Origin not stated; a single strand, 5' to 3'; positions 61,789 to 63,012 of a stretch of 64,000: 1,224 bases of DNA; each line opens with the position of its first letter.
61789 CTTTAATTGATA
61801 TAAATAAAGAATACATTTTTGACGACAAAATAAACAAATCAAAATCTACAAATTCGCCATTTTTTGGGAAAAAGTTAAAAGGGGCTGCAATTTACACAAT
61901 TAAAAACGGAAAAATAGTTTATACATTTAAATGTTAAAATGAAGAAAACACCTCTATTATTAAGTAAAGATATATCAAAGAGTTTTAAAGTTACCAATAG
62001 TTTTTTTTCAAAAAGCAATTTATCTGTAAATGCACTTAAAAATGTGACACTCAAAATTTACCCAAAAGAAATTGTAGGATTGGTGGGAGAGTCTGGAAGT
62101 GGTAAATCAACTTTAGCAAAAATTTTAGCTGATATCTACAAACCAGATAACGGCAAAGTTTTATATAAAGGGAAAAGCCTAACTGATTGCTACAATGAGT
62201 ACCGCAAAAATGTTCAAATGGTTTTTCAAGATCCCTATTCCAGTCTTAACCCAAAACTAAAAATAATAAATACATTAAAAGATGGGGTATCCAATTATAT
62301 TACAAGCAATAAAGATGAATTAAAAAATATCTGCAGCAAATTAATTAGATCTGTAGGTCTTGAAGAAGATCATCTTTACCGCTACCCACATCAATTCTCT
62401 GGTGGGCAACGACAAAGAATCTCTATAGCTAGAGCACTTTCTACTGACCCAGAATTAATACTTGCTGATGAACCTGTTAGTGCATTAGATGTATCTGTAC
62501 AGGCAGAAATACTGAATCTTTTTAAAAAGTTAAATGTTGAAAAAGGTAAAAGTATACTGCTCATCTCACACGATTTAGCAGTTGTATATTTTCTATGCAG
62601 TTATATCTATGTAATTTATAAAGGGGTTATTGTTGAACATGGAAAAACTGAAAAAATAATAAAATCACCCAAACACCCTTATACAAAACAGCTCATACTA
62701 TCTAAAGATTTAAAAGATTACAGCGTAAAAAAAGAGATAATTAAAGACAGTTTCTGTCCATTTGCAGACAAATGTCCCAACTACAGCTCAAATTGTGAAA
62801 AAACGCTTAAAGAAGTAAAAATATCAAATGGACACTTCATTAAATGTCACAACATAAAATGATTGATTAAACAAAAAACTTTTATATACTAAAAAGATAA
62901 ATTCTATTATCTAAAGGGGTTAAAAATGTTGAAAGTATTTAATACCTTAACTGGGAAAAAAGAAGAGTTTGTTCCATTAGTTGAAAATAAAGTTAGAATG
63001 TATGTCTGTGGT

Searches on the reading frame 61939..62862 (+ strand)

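Call 74: search_protein_families(library=pfam, max_evalue=0.001, proteins=[window:61939-62862:+])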
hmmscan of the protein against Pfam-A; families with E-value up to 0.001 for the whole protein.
window:61939-62862:+ (307 aa): 7 families
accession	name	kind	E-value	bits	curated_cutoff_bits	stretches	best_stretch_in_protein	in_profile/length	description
PF00005.33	ABC_tran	-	8.5e-36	124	25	1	33-180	1-136/137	ABC transporter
PF13304.12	AAA_21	-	9.9e-09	36.1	27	1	84-215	151-302/304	AAA domain, putative AbiEii toxin, Type IV TA system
PF08352.17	oligo_HPY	-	7.9e-07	29.8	27.1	1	232-286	1-65/65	Oligopeptide/dipeptide transporter, C-terminal region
PF13401.12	AAA_22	-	1.1e-05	26.2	27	1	44-209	6-121/130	AAA domain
PF20720.3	nSTAND3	-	9.8e-05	22.5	27.2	1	39-96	13-70/155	Novel STAND NTPase 3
PF02463.25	SMC_N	-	0.00062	19.7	40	0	42-212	23-198/220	RecF/RecN/SMC N terminal domain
PF00910.28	RNA_helicase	-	0.00065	20.6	21.5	0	48-105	3-64/105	RNA helicase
